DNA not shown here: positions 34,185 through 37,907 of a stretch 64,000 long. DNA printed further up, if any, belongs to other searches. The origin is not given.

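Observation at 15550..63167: Duplicated two-gene module: giant protein followed by a tightly coupled PQQ-propeller/FN3/beta-helix/TSP3/C-tail partner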

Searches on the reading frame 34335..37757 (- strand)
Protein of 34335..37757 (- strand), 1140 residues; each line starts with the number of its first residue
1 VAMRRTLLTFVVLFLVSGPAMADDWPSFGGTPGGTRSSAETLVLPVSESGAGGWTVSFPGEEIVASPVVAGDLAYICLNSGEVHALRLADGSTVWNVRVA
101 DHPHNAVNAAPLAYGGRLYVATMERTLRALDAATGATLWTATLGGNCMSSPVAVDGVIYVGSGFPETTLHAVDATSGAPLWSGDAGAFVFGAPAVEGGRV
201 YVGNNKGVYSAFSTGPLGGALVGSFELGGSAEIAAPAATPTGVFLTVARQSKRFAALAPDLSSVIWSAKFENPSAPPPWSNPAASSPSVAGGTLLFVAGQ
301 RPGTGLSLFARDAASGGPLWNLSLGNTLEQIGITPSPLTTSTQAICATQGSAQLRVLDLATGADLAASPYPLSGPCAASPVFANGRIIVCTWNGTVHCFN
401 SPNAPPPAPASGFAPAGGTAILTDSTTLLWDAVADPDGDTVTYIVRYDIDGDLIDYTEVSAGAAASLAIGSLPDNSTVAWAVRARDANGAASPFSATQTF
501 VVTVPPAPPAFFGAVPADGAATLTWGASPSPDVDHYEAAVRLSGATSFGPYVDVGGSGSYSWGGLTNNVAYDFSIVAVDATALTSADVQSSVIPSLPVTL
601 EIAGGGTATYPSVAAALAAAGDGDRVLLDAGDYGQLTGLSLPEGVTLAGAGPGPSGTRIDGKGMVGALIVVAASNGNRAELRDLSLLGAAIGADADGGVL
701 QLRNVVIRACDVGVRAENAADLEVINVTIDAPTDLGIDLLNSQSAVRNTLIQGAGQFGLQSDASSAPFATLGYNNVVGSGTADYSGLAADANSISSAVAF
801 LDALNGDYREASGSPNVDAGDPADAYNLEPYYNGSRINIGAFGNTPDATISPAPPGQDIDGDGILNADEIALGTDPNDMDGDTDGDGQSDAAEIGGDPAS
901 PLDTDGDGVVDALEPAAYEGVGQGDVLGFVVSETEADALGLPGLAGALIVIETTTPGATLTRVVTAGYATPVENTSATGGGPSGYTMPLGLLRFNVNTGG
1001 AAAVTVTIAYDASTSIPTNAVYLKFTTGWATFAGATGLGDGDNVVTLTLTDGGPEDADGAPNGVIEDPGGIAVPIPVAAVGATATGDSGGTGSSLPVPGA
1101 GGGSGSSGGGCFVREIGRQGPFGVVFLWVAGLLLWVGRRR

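Call 5: search_protein_families(library=pfam, proteins=[window:34335-37757:-], max_evalue=0.01)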
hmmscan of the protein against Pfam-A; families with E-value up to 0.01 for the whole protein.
window:34335-37757:- (1140 aa): 5 families
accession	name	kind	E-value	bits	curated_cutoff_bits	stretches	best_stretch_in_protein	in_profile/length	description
PF13360.13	PQQ_2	-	3.3e-32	112.5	27.6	3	126-213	4-89/233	Outer membrane protein assembly factor BamB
PF13570.13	Beta-prop_ACSF4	-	4.3e-24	86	133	1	47-213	36-201/329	Beta-alanine-activating enzyme, beta-propeller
PF01011.28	PQQ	-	5.8e-13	48.9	26.7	1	102-141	44-83/595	Glucose/ethanol/alcohol dehydrogenase, beta-propeller domain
PF18884.5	TSP3_bac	-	2.7e-08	33.9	25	1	858-878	1-21/22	Bacterial TSP3 repeat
PF13229.12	Beta_helix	-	0.00018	21.6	25.9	1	698-780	55-138/158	Right handed beta helix region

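Call 6: search_protein_families(library=ncbifam, proteins=[window:34335-37757:-], max_evalue=0.01)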
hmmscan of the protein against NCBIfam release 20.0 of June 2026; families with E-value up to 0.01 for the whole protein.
window:34335-37757:- (1140 aa): 8 families
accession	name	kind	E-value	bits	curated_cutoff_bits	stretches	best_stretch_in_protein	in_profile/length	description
NF041766.1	choice_anch_U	domain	1.2e-23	83.8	32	1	982-1073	2-92/92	choice-of-anchor U domain-containing protein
TIGR03300.1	assembly_YfgL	equivalog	8.6e-22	77.3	285.2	1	63-211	57-204/377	outer membrane protein assembly factor BamB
NF008351.0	PRK11138.1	equivalog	7.5e-17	60.9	423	1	66-211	64-219/394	outer membrane protein assembly factor BamB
NF053615.1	SerThrKinAfsKStmc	equivalog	1.2e-12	47.3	1300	1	72-238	620-782/809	protein serine/threonine kinase AfsK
TIGR03075.1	PQQ_enz_alc_DH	subfamily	6.7e-11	41.5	480.05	1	65-144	63-149/530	PQQ-dependent dehydrogenase, methanol/ethanol family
TIGR04528.1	acido_non_PQQ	subfamily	1.8e-08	33.6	650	1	22-143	3-130/493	acido-empty-quinoprotein group A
TIGR03074.1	PQQ_membr_DH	subfamily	1.2e-05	23.4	832.65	1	107-146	205-244/783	membrane-bound PQQ-dependent dehydrogenase, glucose/quinate/shikimate family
NF041516.1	PA2928_fam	subfamily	0.001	18.5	70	0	125-162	314-352/376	PA2928 family protein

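Call 16: find_homologous_proteins(query=window:34335-37757:-, max_evalue=0.00001)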
Query window:34335-37757:- (1140 aa): 129 proteins with E <= 0.00001 among 8000 candidates; the best 120 are listed.
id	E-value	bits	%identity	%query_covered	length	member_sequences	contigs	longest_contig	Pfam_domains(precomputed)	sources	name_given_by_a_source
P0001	0.0e+0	2470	100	100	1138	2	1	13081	PF01011.29,PF13360.14,PF13570.14,PF18884.6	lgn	-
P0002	2.5e-89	319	37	73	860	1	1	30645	PF01011.29,PF13360.14,PF13570.14,PF00041.28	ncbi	-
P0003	5.9e-79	285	33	74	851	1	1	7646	PF01011.29,PF13360.14,PF13570.14,PF00041.28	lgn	-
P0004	7.8e-78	281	34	72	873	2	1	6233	PF01011.29,PF13360.14,PF13570.14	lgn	-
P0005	5.3e-70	255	31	43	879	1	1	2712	PF01011.29,PF13229.13,PF13360.14,PF12708.13,PF13570.14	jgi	jgi:outer membrane protein assembly factor BamB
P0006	2.9e-64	236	34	44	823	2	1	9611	PF01011.29,PF13360.14,PF13570.14,PF00041.28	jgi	-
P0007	4.8e-59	219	33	43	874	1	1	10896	PF01011.29,PF13360.14,PF13570.14,PF25788.3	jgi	jgi:outer membrane protein assembly factor BamB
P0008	7.1e-58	215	29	53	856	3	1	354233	PF01011.29,PF13360.14,PF13570.14,PF00041.28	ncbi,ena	-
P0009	2.5e-56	210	33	44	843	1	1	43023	PF01011.29,PF13360.14,PF13570.14,PF00041.28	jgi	jgi:outer membrane protein assembly factor BamB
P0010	4.2e-56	209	32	42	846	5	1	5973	PF01011.29,PF13360.14,PF13570.14,PF25788.3,PF00041.28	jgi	-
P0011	1.8e-55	207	32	43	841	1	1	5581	PF01011.29,PF13360.14,PF13570.14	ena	-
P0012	6.5e-55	205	31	44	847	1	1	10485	PF01011.29,PF13229.13,PF13360.14,PF13570.14,PF00041.28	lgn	-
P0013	1.2e-54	204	32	42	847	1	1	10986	PF01011.29,PF13360.14,PF13570.14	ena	-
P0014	2.1e-54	203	30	47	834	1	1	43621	PF01011.29,PF13360.14,PF13570.14,PF25788.3,PF00041.28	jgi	jgi:outer membrane protein assembly factor BamB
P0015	5.4e-54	202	32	49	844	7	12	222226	PF01011.29,PF13360.14,PF13570.14,PF25788.3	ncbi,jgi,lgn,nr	ncbi:MAG TPA: PQQ-binding-like beta-propeller repeat protein [Polyangia bacterium]|jgi:MYXO-CTERM do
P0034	4.7e-49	186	29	74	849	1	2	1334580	PF01011.29,PF13360.14,PF13570.14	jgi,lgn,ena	-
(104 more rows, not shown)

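Call 17: find_encoding_contigs(protein=P0002, flank=10000, max_places=3)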
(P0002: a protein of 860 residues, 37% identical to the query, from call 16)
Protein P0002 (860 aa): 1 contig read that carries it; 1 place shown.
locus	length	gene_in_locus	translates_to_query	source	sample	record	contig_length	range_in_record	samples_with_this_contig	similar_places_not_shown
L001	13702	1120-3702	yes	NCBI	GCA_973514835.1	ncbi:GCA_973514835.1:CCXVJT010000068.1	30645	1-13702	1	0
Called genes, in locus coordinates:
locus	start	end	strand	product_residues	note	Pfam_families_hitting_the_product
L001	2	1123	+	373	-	?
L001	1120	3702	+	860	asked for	PF13360:PQQ_2, PF01011:PQQ (faint), PF13570:Beta-prop_ACSF4, PF13360:PQQ_2, PF00041:fn3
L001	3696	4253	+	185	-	PF13646:HEAT_2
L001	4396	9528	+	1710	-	PF25778:DUF7948, PF19077:Big_13 (faint), PF06739:SBBP, PF17957:Big_7 (faint), PF06739:SBBP (weak), PF09136:Glucodextran_B (faint), PF27332:TP_0781 (faint)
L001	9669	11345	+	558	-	PF07969:Amidohydro_3, PF01979:Amidohydro_1 (faint)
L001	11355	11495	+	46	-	-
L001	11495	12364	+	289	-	PF01728:FtsJ (weak), PF02475:TRM5-TYW2_MTfase, PF06325:PrmA, PF05175:MTS, PF08241:Methyltransf_11, PF13649:Methyltransf_25, PF13847:Methyltransf_31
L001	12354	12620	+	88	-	PF05402:PqqD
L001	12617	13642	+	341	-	PF04055:Radical_SAM, PF13186:SPASM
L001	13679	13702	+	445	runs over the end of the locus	PF00072:Response_reg, PF00158:Sigma54_activat, PF14532:Sigma54_activ_2, PF07728:AAA_5 (faint), PF25601:AAA_lid_14, PF02954:HTH_8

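Call 18: find_encoding_contigs(protein=P0034, flank=10000, max_places=3)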
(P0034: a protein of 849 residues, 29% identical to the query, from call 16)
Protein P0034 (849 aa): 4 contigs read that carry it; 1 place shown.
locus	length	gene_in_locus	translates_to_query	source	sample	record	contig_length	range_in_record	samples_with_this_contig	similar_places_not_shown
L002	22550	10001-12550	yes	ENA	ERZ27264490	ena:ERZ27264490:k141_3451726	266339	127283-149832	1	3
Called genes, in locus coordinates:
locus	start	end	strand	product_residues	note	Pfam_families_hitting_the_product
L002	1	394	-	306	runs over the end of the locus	-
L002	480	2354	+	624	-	PF07626:PSD3 (faint), PF07637:PSD5 (weak), PF07631:PSD4, PF07627:PSCyt3, PF07624:PSD2 (weak)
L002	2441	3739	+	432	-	PF07586:HXXSHH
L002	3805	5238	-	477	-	-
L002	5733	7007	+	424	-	PF00722:Glyco_hydro_16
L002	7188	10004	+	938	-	PF13570:Beta-prop_ACSF4 (faint)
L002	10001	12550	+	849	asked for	PF13360:PQQ_2, PF13570:Beta-prop_ACSF4, PF01011:PQQ (faint), PF13360:PQQ_2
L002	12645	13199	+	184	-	PF06475:Glycolipid_bind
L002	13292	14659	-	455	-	PF01262:AlaDh_PNT_C (weak), PF01266:DAO (weak), PF07992:Pyr_redox_2 (weak), PF12831:FAD_oxidored (faint), PF13450:NAD_binding_8, PF01593:Amino_oxidase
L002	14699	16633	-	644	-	PF01068:DNA_ligase_A_M, PF04679:DNA_ligase_A_C, PF21686:LigD_Prim-Pol, PF01896:DNA_primase_S (weak)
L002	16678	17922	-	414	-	PF01408:GFO_IDH_MocA, PF22725:GFO_IDH_MocA_C3, PF02894:GFO_IDH_MocA_C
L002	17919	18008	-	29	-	-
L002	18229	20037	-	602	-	PF00351:Biopterin_H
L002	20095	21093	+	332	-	PF18288:FAA_hydro_N_2, PF01557:FAA_hydrolase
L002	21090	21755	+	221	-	PF02798:GST_N, PF13417:GST_N_3, PF13409:GST_N_2, PF13410:GST_C_2 (faint)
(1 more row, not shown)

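Call 21: find_encoding_contigs(protein=P0015, flank=10000, max_places=4)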
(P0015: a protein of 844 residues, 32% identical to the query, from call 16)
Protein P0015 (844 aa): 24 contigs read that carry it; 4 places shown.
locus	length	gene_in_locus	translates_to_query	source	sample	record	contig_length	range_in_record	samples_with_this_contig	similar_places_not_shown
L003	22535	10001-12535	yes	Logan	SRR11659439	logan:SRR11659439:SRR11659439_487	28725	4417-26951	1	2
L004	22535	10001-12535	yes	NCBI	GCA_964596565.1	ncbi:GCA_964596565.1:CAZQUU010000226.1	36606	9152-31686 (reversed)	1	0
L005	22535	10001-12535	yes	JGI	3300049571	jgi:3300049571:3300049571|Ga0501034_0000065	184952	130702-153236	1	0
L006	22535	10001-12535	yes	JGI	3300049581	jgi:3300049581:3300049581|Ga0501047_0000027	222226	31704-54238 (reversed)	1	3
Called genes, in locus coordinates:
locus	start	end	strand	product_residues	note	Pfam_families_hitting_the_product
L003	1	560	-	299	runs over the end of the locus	PF00126:HTH_1, PF03466:LysR_substrate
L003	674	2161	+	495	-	PF07991:KARI_N, PF01450:KARI_C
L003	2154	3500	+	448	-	PF02463:SMC_N (faint), PF13175:AAA_15 (faint), PF13191:AAA_16 (faint), PF13401:AAA_22 (faint), PF13476:AAA_23 (weak), PF00005:ABC_tran, PF00005:ABC_tran, PF13304:AAA_21, +7 more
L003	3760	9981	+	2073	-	PF16356:DUF4983 (faint), PF13385:Laminin_G_3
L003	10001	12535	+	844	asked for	PF01011:PQQ (faint), PF13570:Beta-prop_ACSF4, PF13360:PQQ_2, PF25788:Ig_Rha78A_N (faint)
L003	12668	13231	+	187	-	PF02985:HEAT (faint), PF13646:HEAT_2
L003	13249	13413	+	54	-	-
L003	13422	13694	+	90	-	PF05402:PqqD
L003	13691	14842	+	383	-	PF04055:Radical_SAM, PF13186:SPASM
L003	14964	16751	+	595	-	-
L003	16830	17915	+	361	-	PF08240:ADH_N, PF16912:Glu_dehyd_C, PF00107:ADH_zinc_N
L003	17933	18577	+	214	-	PF04199:Cyclase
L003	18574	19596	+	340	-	PF00248:Aldo_ket_red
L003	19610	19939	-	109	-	PF00581:Rhodanese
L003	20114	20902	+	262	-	PF00106:adh_short, PF13561:adh_short_C2, PF23441:SDR (weak)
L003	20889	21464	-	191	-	PF00857:Isochorismatase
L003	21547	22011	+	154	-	PF12802:MarR_2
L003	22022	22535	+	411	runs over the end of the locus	PF05977:MFS_3, PF13347:MFS_2 (weak), PF07690:MFS_1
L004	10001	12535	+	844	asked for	PF01011:PQQ (faint), PF13570:Beta-prop_ACSF4, PF13360:PQQ_2, PF25788:Ig_Rha78A_N (faint)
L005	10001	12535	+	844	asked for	PF01011:PQQ (faint), PF13570:Beta-prop_ACSF4, PF13360:PQQ_2, PF25788:Ig_Rha78A_N (faint)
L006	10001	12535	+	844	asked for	PF01011:PQQ (faint), PF13570:Beta-prop_ACSF4, PF13360:PQQ_2, PF25788:Ig_Rha78A_N (faint)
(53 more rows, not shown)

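Call 27: search_protein_families(library=ncbifam, proteins=[L003:13691-14842:+, L001:12617-13642:+, L003:13249-13413:+, L001:11355-11495:+, L003:13422-13694:+, L003:12668-13231:+, L003:14964-16751:+], max_evalue=0.1)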
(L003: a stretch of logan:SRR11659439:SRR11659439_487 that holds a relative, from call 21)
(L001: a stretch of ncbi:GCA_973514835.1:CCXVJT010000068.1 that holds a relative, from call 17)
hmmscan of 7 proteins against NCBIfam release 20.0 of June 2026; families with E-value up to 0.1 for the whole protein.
L003:13691-14842:+ (383 aa): 61 families (the best 25 are shown)
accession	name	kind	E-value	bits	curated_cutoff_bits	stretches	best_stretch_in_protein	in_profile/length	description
TIGR04545.1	rSAM_ahbD_hemeb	equivalog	6.8e-36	124.4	500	2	38-208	2-164/339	heme b synthase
TIGR04055.1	rSAM_NirJ2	equivalog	7.5e-33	114.4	500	2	42-206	6-161/326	putative heme d1 biosynthesis radical SAM protein NirJ2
TIGR04053.2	TIGR04053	equivalog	6.9e-32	111.1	395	2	33-207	5-174/366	TIGR04053 family radical SAM/SPASM domain-containing protein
TIGR03962.1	mycofact_rSAM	equivalog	2.7e-29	102.4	265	1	34-331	10-309/339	mycofactocin radical SAM maturase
TIGR04051.1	rSAM_NirJ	equivalog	4.9e-25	88.2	515.45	1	40-209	6-166/354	heme d1 biosynthesis radical SAM protein NirJ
NF045574.1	sacti_mat_StsB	exception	1.6e-24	86.6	625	1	41-345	101-406/466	StsB family radical SAM/SPASM domain sactipeptide maturase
TIGR04250.1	SCM_rSAM_ScmE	equivalog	2e-24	86.2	400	2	35-202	2-161/358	SynChlorMet cassette radical SAM/SPASM protein ScmE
NF050035.1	rSAM_WgK_link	exception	2e-23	83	650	2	33-200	6-165/367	radical SAM/SPASM peptide maturase WgkB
TIGR04251.1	SCM_rSAM_ScmF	equivalog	4.1e-22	79.1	400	1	40-214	8-177/353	SynChlorMet cassette radical SAM/SPASM protein ScmF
TIGR02109.1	PQQ_syn_pqqE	equivalog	1.1e-21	77.1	381.35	2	33-202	4-165/358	pyrroloquinoline quinone biosynthesis protein PqqE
TIGR04546.1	rSAM_ahbC_deAc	equivalog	1.3e-21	76.9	650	1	16-215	22-209/390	12,18-didecarboxysiroheme deacetylase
TIGR04303.1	GeoRSP_rSAM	equivalog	1.6e-21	77.3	400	2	35-210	4-168/325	GeoRSP system radical SAM/SPASM protein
NF012164.0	AlbA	equivalog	6.9e-21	74.2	850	1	22-331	99-408/442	subtilosin maturase AlbA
TIGR04054.1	rSAM_NirJ1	equivalog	3.8e-20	71.9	650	1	38-214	38-205/387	putative heme d1 biosynthesis radical SAM protein NirJ1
TIGR03977.1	rSAM_pair_HxsC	equivalog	4.3e-18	65.2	267.9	1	39-214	28-197/292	His-Xaa-Ser system radical SAM maturase HxsC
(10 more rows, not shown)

L001:12617-13642:+ (341 aa): 63 families (the best 25 are shown)
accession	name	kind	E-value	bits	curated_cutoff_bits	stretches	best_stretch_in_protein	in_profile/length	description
TIGR04545.1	rSAM_ahbD_hemeb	equivalog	6.9e-34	117.8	500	2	19-185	2-164/339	heme b synthase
TIGR04053.2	TIGR04053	equivalog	3.1e-33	115.5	395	2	16-182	7-172/366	TIGR04053 family radical SAM/SPASM domain-containing protein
TIGR04051.1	rSAM_NirJ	equivalog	5.7e-30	104.5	515.45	2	20-187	5-167/354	heme d1 biosynthesis radical SAM protein NirJ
TIGR04340.1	rSAM_ACGX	hypoth_equivalog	5.1e-29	101.6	400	2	21-184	7-170/341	radical SAM/SPASM domain protein, ACGX system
TIGR03962.1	mycofact_rSAM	equivalog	6.6e-29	101.1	265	2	15-179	10-169/339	mycofactocin radical SAM maturase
TIGR04250.1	SCM_rSAM_ScmE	equivalog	2.4e-26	92.5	400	2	16-172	2-154/358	SynChlorMet cassette radical SAM/SPASM protein ScmE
NF045574.1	sacti_mat_StsB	exception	3.9e-25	88.6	625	1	22-308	101-391/466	StsB family radical SAM/SPASM domain sactipeptide maturase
TIGR04055.1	rSAM_NirJ2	equivalog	4e-25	89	500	2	22-179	5-157/326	putative heme d1 biosynthesis radical SAM protein NirJ2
NF050035.1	rSAM_WgK_link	exception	2.3e-23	82.8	650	2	15-157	7-145/367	radical SAM/SPASM peptide maturase WgkB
TIGR04251.1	SCM_rSAM_ScmF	equivalog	1.3e-20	74.2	400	1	20-188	7-174/353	SynChlorMet cassette radical SAM/SPASM protein ScmF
TIGR04546.1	rSAM_ahbC_deAc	equivalog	1.6e-20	73.3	650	1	19-183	41-200/390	12,18-didecarboxysiroheme deacetylase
TIGR02109.1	PQQ_syn_pqqE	equivalog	1.2e-19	70.5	381.35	2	14-182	4-168/358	pyrroloquinoline quinone biosynthesis protein PqqE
TIGR04054.1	rSAM_NirJ1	equivalog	1.4e-19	70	650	1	18-180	37-194/387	putative heme d1 biosynthesis radical SAM protein NirJ1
TIGR04347.1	pseudo_SAM_Halo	equivalog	1.8e-19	70.2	525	2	19-179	40-195/390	TIGR04347 family pseudo-SAM/SPASM protein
NF012164.0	AlbA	equivalog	5.5e-19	67.9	850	1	14-298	110-395/442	subtilosin maturase AlbA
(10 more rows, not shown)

L003:13249-13413:+ (54 aa): 0 families

L001:11355-11495:+ (46 aa): 0 families

L003:13422-13694:+ (90 aa): 6 families
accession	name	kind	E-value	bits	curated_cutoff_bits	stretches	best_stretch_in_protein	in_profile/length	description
TIGR03859.1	PQQ_PqqD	equivalog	8.5e-06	25.6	46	1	32-87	26-80/81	pyrroloquinoline quinone biosynthesis peptide chaperone PqqD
NF033536.1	lasso_PqqD_Bac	exception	2.5e-05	24.4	80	1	35-87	34-86/88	lasso peptide biosynthesis PqqD family chaperone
NF033530.1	lasso_PqqD_Strm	exception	0.0004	20.5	70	1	34-86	25-77/78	lasso peptide biosynthesis PqqD family chaperone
TIGR04353.1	PqqD_rel_X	equivalog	0.00077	20.4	35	1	19-83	2-69/74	HPr-rel-A system PqqD family peptide chaperone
TIGR04248.1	SCM_PqqD_rel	equivalog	0.002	18.3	100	1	18-86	12-80/84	SynChlorMet cassette protein ScmD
TIGR04302.1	geo_PqqD_fam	equivalog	0.015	15.7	100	1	35-87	49-100/102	GeoRSP system PqqD family peptide chaperone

L003:12668-13231:+ (187 aa): 4 families
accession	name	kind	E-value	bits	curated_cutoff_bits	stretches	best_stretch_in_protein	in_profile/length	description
NF058505.1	phyc_lyase_CpeY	equivalog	0.00056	18.6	600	1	95-155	55-115/419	C-phycoerythrin alpha-cysteine-82 phycoerythrobilin lyase CpeY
NF058515.1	phyc_lyase_CpcF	equivalog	0.0093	15.6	220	1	108-185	76-161/200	C-phycocyanin alpha-cysteine-84 phycocyanobilin lyase subunit CpcF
NF045915.1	PhycobilmeDegNblB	equivalog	0.058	12.9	300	0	105-184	16-92/214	phycobilisome degradation protein NblB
NF010374.0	PRK13800.1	equivalog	0.061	11.5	1196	1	70-185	722-834/898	fumarate reductase/succinate dehydrogenase flavoprotein subunit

L003:14964-16751:+ (595 aa): 1 family
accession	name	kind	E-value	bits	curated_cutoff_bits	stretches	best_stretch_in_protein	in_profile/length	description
NF008026.0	PRK10756.1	equivalog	0.045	13.3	241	1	494-556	6-68/157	protein CreA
